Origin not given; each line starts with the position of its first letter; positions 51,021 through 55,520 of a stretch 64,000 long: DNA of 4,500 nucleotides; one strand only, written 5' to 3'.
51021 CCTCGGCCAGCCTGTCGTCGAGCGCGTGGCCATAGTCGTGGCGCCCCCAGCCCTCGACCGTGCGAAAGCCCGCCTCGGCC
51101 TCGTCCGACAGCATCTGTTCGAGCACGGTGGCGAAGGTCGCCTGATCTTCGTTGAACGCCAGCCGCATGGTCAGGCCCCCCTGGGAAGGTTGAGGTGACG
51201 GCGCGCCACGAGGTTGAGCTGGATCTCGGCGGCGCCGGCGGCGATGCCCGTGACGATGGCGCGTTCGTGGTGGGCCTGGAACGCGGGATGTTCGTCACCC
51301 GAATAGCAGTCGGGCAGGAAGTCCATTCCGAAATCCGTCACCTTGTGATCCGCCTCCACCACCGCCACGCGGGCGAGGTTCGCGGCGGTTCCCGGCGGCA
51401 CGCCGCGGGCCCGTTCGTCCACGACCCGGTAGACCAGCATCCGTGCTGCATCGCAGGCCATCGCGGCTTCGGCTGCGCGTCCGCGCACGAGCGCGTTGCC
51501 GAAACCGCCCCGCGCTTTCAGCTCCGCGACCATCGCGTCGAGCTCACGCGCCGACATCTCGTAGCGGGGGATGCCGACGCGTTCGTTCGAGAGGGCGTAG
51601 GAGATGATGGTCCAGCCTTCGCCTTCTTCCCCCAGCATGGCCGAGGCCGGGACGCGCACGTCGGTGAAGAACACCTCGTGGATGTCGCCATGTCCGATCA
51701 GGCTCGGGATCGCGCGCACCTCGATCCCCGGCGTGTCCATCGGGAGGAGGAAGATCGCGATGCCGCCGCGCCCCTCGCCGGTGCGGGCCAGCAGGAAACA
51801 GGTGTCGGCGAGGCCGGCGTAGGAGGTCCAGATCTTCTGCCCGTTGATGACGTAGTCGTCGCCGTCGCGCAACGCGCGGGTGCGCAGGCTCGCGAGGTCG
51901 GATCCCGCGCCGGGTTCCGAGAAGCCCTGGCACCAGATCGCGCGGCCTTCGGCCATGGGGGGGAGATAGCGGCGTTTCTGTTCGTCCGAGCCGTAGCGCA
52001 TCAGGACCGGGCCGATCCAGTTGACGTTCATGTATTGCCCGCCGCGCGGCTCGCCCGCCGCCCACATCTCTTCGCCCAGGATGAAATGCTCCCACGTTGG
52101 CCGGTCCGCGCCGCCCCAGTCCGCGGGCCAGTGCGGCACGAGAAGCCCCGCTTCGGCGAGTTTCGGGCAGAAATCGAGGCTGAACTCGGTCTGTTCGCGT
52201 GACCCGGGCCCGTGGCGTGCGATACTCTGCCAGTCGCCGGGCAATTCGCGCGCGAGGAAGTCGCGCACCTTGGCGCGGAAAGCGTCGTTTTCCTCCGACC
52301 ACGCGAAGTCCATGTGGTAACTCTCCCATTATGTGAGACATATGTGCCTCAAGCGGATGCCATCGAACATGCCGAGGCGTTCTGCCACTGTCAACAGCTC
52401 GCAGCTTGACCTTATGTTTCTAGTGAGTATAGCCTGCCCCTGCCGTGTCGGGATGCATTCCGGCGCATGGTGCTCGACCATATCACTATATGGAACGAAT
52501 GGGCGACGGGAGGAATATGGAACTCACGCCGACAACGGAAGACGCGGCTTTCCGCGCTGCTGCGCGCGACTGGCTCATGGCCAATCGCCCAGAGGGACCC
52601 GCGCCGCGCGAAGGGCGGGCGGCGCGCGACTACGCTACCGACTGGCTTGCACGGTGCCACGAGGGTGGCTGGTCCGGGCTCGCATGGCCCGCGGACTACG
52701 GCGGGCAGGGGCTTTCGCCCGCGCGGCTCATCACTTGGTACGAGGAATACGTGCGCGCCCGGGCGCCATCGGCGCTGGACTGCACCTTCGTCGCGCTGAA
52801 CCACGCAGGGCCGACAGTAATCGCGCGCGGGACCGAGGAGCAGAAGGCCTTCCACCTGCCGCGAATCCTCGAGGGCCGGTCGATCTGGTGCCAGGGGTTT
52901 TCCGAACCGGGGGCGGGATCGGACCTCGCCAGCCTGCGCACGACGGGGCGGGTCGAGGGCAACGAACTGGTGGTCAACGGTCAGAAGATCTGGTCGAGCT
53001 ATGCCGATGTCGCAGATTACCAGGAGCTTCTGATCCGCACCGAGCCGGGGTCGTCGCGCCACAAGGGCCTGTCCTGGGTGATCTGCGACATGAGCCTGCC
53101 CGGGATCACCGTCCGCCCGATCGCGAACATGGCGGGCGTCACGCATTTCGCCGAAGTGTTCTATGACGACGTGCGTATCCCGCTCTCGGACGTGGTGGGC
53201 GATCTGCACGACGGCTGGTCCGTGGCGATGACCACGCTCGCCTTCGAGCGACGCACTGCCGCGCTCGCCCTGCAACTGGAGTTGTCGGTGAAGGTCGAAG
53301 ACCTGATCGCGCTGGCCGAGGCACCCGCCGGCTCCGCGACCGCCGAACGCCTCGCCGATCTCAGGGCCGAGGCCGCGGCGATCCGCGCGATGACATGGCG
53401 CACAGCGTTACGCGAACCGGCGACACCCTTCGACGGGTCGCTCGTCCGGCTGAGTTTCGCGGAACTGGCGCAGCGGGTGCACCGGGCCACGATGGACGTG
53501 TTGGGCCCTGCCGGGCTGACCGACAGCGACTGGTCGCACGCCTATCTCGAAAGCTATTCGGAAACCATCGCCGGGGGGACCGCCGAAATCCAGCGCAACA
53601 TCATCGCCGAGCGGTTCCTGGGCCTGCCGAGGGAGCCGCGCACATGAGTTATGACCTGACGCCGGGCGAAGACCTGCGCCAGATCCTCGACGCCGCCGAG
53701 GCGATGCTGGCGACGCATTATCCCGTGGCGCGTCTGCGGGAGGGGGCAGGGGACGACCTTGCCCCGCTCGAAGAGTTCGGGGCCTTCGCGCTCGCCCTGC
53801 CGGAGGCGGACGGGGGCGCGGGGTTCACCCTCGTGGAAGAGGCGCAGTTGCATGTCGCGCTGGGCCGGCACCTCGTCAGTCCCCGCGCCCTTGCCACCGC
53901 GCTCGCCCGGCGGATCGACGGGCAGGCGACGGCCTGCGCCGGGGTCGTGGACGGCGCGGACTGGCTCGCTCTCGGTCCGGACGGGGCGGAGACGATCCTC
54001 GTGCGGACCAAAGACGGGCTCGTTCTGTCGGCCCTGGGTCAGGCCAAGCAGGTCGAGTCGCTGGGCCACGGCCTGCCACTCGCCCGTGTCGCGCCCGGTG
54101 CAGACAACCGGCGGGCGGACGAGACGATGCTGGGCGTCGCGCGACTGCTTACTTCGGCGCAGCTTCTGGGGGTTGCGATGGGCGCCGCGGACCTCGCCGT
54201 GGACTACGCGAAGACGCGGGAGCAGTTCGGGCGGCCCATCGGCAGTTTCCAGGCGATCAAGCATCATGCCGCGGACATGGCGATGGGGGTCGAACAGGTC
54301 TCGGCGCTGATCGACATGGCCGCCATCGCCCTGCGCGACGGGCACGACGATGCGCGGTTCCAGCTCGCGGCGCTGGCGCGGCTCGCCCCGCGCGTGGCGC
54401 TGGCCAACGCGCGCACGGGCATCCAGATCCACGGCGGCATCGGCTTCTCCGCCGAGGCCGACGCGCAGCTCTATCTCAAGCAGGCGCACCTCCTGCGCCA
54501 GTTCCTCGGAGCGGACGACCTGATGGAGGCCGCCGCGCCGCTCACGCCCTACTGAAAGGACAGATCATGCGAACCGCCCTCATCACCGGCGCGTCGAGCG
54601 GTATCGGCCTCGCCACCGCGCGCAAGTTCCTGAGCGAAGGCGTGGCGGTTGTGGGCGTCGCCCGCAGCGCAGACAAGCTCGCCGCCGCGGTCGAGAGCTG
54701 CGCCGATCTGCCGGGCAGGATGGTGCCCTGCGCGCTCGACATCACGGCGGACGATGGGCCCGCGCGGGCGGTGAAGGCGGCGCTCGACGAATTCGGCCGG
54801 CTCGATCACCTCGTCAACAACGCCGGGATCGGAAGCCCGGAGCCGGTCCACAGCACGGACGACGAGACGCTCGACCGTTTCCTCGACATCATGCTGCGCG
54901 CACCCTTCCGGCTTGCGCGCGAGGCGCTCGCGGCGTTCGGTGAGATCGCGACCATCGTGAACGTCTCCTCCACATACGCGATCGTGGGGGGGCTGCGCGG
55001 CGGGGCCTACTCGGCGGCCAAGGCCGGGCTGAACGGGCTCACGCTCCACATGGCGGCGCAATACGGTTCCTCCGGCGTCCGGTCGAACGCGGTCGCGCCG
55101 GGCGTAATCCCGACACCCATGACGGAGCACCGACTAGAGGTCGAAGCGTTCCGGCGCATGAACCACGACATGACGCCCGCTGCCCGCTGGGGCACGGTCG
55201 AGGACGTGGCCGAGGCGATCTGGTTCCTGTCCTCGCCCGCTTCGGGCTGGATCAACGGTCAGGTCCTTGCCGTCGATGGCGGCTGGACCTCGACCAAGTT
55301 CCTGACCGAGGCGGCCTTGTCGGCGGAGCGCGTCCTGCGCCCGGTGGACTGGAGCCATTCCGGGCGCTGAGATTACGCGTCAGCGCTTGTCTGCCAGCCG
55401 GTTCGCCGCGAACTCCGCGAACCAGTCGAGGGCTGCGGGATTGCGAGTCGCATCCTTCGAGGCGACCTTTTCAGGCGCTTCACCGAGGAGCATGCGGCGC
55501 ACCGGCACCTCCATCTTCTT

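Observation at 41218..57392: Self-contained CoA-dependent catabolic island for an unknown (possibly alicyclic) carboxylate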

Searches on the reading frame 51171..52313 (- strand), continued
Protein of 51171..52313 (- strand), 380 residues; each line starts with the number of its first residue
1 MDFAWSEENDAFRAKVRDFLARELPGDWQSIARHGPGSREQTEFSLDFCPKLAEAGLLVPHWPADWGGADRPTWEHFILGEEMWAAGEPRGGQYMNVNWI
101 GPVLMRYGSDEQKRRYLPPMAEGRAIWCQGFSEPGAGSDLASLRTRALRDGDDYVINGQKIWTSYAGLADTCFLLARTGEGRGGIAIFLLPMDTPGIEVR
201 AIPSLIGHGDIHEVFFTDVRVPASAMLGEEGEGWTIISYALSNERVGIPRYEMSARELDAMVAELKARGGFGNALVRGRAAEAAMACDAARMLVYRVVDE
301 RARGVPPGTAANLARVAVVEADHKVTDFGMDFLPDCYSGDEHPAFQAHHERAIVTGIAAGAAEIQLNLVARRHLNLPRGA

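Call 39: get_annotated_region(hit=H8, flank=12000)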
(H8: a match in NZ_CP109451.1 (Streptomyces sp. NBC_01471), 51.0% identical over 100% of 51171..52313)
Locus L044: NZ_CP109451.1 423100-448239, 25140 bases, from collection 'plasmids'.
description: Streptomyces sp. NBC_01471 plasmid unnamed1, complete sequence
organism: Streptomyces sp. NBC_01471 (NCBI taxid 2903879)
taxonomy: Bacteria; Actinomycetota; Actinomycetes; Kitasatosporales; Streptomycetaceae; Streptomyces; Streptomyces sp. NBC 01471
host: -; source: -; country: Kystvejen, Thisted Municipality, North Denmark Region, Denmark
typing (MOB-suite, as given by PLSDB): non-mobilizable
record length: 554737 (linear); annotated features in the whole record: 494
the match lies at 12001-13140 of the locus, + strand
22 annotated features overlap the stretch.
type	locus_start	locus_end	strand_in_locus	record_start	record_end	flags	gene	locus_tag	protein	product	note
CDS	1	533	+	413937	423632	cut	-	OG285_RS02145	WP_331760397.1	amino acid adenylation domain-containing protein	-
CDS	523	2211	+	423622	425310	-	-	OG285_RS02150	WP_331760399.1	NAD(P)/FAD-dependent oxidoreductase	-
CDS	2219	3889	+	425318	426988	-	-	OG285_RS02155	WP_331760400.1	NAD(P)/FAD-dependent oxidoreductase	-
CDS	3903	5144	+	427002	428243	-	-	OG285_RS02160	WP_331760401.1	cytochrome P450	-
CDS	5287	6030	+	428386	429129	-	-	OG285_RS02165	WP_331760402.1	FCD domain-containing protein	-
CDS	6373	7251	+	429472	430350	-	-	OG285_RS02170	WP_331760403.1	cyclase family protein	GO:0019441 - tryptophan catabolic process to kynurenine [Evidence IEA]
CDS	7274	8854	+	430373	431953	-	-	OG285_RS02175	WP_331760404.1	acyl--CoA ligase family protein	-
CDS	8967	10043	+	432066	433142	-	-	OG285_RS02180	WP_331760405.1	SMP-30/gluconolactonase/LRE family protein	-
CDS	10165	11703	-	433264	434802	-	-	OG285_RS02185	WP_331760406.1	class I adenylate-forming enzyme family protein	-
CDS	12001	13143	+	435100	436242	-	-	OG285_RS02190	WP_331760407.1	acyl-CoA dehydrogenase family protein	-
CDS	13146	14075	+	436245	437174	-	-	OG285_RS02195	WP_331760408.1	acyl-CoA dehydrogenase family protein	-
CDS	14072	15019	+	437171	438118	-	-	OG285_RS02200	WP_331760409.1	acyl-CoA dehydrogenase family protein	-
CDS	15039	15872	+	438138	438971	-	-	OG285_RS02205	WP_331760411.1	enoyl-CoA hydratase-related protein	-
CDS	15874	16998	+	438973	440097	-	-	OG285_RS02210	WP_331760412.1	acyl-CoA dehydrogenase family protein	-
CDS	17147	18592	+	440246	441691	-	-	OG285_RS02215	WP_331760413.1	MFS transporter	GO:0055085 - transmembrane transport [Evidence IEA]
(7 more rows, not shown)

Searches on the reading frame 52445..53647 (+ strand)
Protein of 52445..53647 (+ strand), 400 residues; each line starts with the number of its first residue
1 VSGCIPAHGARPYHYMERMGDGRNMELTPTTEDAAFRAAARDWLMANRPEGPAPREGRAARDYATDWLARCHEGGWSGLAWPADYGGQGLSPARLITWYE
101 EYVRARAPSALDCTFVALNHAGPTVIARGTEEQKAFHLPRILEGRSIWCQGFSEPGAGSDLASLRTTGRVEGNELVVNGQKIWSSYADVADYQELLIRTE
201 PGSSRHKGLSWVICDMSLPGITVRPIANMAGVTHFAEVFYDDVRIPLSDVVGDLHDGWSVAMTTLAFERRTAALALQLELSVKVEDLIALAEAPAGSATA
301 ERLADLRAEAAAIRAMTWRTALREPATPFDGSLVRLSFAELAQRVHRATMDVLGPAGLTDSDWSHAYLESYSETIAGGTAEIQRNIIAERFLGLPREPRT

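Call 5: search_protein_families(library=pfam, proteins=[window:52445-53647:+], max_evalue=0.00001)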
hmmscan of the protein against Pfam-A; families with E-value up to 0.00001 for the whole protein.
window:52445-53647:+ (400 aa): 3 families
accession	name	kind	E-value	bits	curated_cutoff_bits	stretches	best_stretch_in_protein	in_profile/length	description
PF00441.29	Acyl-CoA_dh_1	-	6.5e-20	72.2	22.4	1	256-391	2-149/150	Acyl-CoA dehydrogenase, C-terminal domain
PF02770.24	Acyl-CoA_dh_M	-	4.9e-18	65.5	33.3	1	149-243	1-97/97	Acyl-CoA dehydrogenase, middle domain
PF02771.21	Acyl-CoA_dh_N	-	1.1e-14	55.2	22.9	1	30-144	1-112/113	Acyl-CoA dehydrogenase, N-terminal domain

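Call 7: search_protein_families(library=ncbifam, proteins=[window:52445-53647:+], max_evalue=0.00001)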
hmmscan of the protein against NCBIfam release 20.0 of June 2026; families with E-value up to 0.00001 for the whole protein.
window:52445-53647:+ (400 aa): 16 families
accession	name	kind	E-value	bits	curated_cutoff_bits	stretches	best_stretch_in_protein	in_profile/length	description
TIGR03204.1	pimC_large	equivalog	4.6e-55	187.1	623.85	1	28-394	3-395/395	pimeloyl-CoA dehydrogenase large subunit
NF042972.1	AcrlCoAredClosAcrC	equivalog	5.9e-29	100.9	640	1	27-391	3-376/378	acryloyl-CoA reductase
NF045652.1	ProlPCPDhRedW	equivalog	6.1e-28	97.7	650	1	53-393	23-374/376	L-prolyl-[peptidyl-carrier protein] dehydrogenase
NF043006.1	CyhCrbnylCoADH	equivalog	2e-27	96.1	650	1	79-278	52-251/380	cyclohexane-1-carbonyl-CoA dehydrogenase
NF008997.0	PRK12341.1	equivalog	2.7e-24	86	537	1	55-386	30-371/382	acyl-CoA dehydrogenase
NF042439.1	SulpropCoADesulf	equivalog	4.1e-23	81.7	600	1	60-394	22-373/379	3-sulfinopropanoyl-CoA desulfinase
NF053553.1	prodigi_MBC_PigA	equivalog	1.1e-21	77.4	500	1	64-393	38-380/381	prodigiosin MBC biosynthesis dehydrogenase PigA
NF045552.1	GlutCoADH_Des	equivalog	6.7e-21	74.9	470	1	73-394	48-382/387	glutaryl-CoA dehydrogenase Acd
NF002885.1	PRK03354.1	equivalog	1.1e-20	74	540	1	54-383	29-365/378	crotonobetainyl-CoA dehydrogenase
TIGR03207.1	cyc_hxne_CoA_dh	equivalog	4.9e-19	68.3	575.35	1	71-389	41-369/372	cyclohexanecarboxyl-CoA dehydrogenase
NF058590.1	AcCoDHFadEBacil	equivalog_domain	6.8e-14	51.3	600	1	66-270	57-258/586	acyl-CoA dehydrogenase FadE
NF007000.1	PRK09463.1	subfamily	1.7e-11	43.2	600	1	70-269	81-297/726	acyl-CoA dehydrogenase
NF009586.0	PRK13026.1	subfamily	3e-09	35.8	608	1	66-174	112-220/777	acyl-CoA dehydrogenase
NF052270.1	Staph_DH_FadE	equivalog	9e-09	34.5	600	1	123-198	115-191/400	acyl-CoA dehydrogenase FadE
NF049984.1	Rv1679_FadE16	equivalog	2e-07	30.6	600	1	66-355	28-307/371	Rv1679 family acyl-CoA dehydrogenase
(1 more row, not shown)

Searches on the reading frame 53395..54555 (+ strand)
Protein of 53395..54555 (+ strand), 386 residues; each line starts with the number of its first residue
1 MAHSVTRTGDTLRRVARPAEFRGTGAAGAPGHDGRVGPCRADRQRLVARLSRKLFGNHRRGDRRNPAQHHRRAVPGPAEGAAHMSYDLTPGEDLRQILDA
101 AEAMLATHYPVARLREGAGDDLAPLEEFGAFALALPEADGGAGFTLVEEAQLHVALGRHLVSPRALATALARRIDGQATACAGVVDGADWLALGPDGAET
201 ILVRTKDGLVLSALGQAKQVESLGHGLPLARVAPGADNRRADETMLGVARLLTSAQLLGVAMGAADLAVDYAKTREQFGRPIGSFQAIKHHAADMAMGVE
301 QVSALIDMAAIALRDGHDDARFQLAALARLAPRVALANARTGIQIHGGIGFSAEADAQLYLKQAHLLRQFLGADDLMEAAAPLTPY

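Call 5: search_protein_families(library=pfam, proteins=[window:53395-54555:+], max_evalue=0.00001)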
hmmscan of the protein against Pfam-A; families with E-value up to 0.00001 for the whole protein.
window:53395-54555:+ (386 aa): 2 families
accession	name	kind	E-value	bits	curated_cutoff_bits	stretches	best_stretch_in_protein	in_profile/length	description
PF00441.29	Acyl-CoA_dh_1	-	1.2e-22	81.1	22.4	1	244-377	9-141/150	Acyl-CoA dehydrogenase, C-terminal domain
PF08028.16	Acyl-CoA_dh_2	-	1.8e-06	28.7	22.7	1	252-370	2-129/134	Acyl-CoA dehydrogenase, C-terminal domain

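Call 7: search_protein_families(library=ncbifam, proteins=[window:53395-54555:+], max_evalue=0.00001)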
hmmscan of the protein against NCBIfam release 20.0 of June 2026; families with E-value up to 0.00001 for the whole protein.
window:53395-54555:+ (386 aa): 13 families
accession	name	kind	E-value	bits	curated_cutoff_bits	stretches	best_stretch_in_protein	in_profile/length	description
NF050027.1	acylCoADhIpdE2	equivalog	1.3e-30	107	450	1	126-373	43-298/311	acyl-CoA dehydrogenase IpdE2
TIGR03203.1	pimD_small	equivalog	3.7e-19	69.1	652.7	1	247-376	237-367/378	pimeloyl-CoA dehydrogenase small subunit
NF042972.1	AcrlCoAredClosAcrC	equivalog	9.1e-19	67.4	640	1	244-358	236-349/378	acryloyl-CoA reductase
NF042439.1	SulpropCoADesulf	equivalog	6.2e-17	61.4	600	1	256-356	241-341/379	3-sulfinopropanoyl-CoA desulfinase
NF008997.0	PRK12341.1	equivalog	3.8e-16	59.1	537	1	247-377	239-368/382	acyl-CoA dehydrogenase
NF045552.1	GlutCoADH_Des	equivalog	5.5e-14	52.1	470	1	246-360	240-354/387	glutaryl-CoA dehydrogenase Acd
NF045652.1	ProlPCPDhRedW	equivalog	3.4e-13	49.2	650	1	255-376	245-364/376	L-prolyl-[peptidyl-carrier protein] dehydrogenase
NF043006.1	CyhCrbnylCoADH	equivalog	2.4e-11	43.2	650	1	249-375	240-365/380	cyclohexane-1-carbonyl-CoA dehydrogenase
NF053553.1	prodigi_MBC_PigA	equivalog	1.8e-09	37.3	500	1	255-376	250-370/381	prodigiosin MBC biosynthesis dehydrogenase PigA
NF058590.1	AcCoDHFadEBacil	equivalog_domain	4.5e-09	35.4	600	1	246-299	253-306/586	acyl-CoA dehydrogenase FadE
NF002885.1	PRK03354.1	equivalog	1.1e-07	31.3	540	1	248-377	237-365/378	crotonobetainyl-CoA dehydrogenase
NF052270.1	Staph_DH_FadE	equivalog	2.1e-07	30.1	600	1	256-367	265-375/400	acyl-CoA dehydrogenase FadE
TIGR03207.1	cyc_hxne_CoA_dh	equivalog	3.3e-07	29.4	575.35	1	249-356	237-343/372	cyclohexanecarboxyl-CoA dehydrogenase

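Call 14: search_solved_structures(query=window:53395-54555:+, max_evalue=0.00001)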
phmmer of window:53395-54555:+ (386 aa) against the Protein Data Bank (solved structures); distinct sequences matched with E-value up to 0.00001: 57.
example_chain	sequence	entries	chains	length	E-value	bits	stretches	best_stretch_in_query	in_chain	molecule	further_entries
4l1f_A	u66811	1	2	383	4e-17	65.9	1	241-378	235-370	Acyl-CoA dehydrogenase domain protein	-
6wy8_A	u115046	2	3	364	5.2e-17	65.5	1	182-361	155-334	Acyl-CoA dehydrogenase domain protein Tcur3481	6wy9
3pfd_A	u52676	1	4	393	3.1e-15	59.7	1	246-376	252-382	Acyl-CoA dehydrogenase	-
6fah_C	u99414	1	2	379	3.5e-15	59.5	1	245-368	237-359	Caffeyl-CoA reductase-Etf complex subunit CarC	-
7w0j_A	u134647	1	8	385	2.1e-14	57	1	246-377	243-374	Acyl-CoA dehydrogenase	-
8i4p_A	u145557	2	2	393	2.2e-14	56.9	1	246-377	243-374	Acyl-CoA dehydrogenase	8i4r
1jqi_A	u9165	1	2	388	4e-14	56.1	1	239-377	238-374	short chain acyl-CoA dehydrogenase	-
1buc_A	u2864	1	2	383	4.5e-14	55.9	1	248-376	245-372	BUTYRYL-COA DEHYDROGENASE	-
1ukw_A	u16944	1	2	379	5.8e-14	55.5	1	246-376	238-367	acyl-CoA dehydrogenase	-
2vig_A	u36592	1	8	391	6.2e-14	55.4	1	241-377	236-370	SHORT-CHAIN SPECIFIC ACYL-COA DEHYDROGENASE,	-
7y0a_A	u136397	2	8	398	6.5e-14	55.3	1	241-377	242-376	Short-chain specific acyl-CoA dehydrogenase, mitochondrial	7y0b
8sgs_A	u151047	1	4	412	6.7e-14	55.3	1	241-377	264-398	Short-chain specific acyl-CoA dehydrogenase, mitochondrial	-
5ol2_C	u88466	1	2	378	6.3e-13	52.1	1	247-376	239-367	Acyl-CoA dehydrogenase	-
7szv_A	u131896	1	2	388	6.9e-13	52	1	246-368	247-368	Acyl-CoA dehydrogenase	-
7p98_A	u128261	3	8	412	1.3e-12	51.1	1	246-376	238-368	Short-chain acyl-CoA dehydrogenase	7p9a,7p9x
4x28_D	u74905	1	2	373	1.9e-09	40.6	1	134-364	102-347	Acyl-CoA dehydrogenase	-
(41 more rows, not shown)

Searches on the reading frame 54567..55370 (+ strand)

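Call 5: search_protein_families(library=pfam, proteins=[window:54567-55370:+], max_evalue=0.00001)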
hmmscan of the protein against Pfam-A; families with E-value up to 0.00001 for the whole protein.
window:54567-55370:+ (267 aa): 4 families
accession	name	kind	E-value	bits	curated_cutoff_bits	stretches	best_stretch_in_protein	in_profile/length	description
PF13561.12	adh_short_C2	-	8.1e-58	196.2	27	1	8-241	1-236/236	Enoyl-(Acyl carrier protein) reductase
PF00106.31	adh_short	-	7.5e-49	166.3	26.6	1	3-189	2-190/195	short chain dehydrogenase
PF08659.16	KR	-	5.8e-12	46.3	22.6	1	3-165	2-166/180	KR domain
PF01370.27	Epimerase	-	4.3e-09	36.6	20.9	1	4-221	1-224/240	NAD dependent epimerase/dehydratase family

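Call 7: search_protein_families(library=ncbifam, proteins=[window:54567-55370:+], max_evalue=0.00001)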
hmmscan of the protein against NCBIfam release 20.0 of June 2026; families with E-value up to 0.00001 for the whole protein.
window:54567-55370:+ (267 aa): 225 families (the best 25 are shown)
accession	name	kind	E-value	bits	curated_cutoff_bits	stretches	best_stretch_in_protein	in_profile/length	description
NF005559.1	PRK07231.1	subfamily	5.6e-55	186.5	215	1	2-241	5-248/249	glucose 1-dehydrogenase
NF052558.1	MBtsdlDhBudC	equivalog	2.6e-51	174.6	270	1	3-243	5-244/250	meso-2,3-butanediol dehydrogenase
NF004778.0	PRK06124.1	equivalog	3.7e-50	170.7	303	1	2-241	12-253/256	SDR family oxidoreductase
TIGR01830.1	3oxo_ACP_reduc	equivalog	3.6e-49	167.6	297.75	1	4-239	1-237/239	3-oxoacyl-[acyl-carrier-protein] reductase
NF004198.0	PRK05653.1-3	equivalog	4.9e-49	167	296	1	2-239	8-245/248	3-oxoacyl-ACP reductase FabG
NF009466.0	PRK12826.1-2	subfamily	1.4e-47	162.3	222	1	2-240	4-244/248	3-oxoacyl-ACP reductase FabG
NF005681.0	PRK07478.1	subfamily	1.6e-46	158.7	267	1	2-243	7-252/254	SDR family oxidoreductase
NF004791.0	PRK06138.1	equivalog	7.4e-46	156.5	312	1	2-241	6-250/252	SDR family oxidoreductase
TIGR01963.1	PHB_DH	subfamily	2e-45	155.1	307.05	1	2-242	2-254/255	3-hydroxybutyrate dehydrogenase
TIGR01832.1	kduD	equivalog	9.4e-45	153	338.85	1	2-242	6-247/248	2-dehydro-3-deoxy-D-gluconate 5-dehydrogenase KduD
NF005067.0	PRK06484.1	equivalog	1.8e-44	152.2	713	2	2-188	10-198/524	short chain dehydrogenase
NF009464.0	PRK12824.1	subfamily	1.2e-43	149.5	269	1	2-240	3-242/245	3-oxoacyl-ACP reductase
NF009093.0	PRK12429.1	subfamily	2.1e-43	148.5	258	1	2-241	6-257/259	3-hydroxybutyrate dehydrogenase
NF053701.1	CsHdxCHCADhChcB2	equivalog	2.4e-43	148.4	350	1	2-242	4-244/245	cis-4-hydroxycyclohexanecarboxylate dehydrogenase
NF047420.2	EF_P_mod_YmfI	equivalog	8.4e-43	146.8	238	1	3-240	1-235/236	elongation factor P 5-aminopentanone reductase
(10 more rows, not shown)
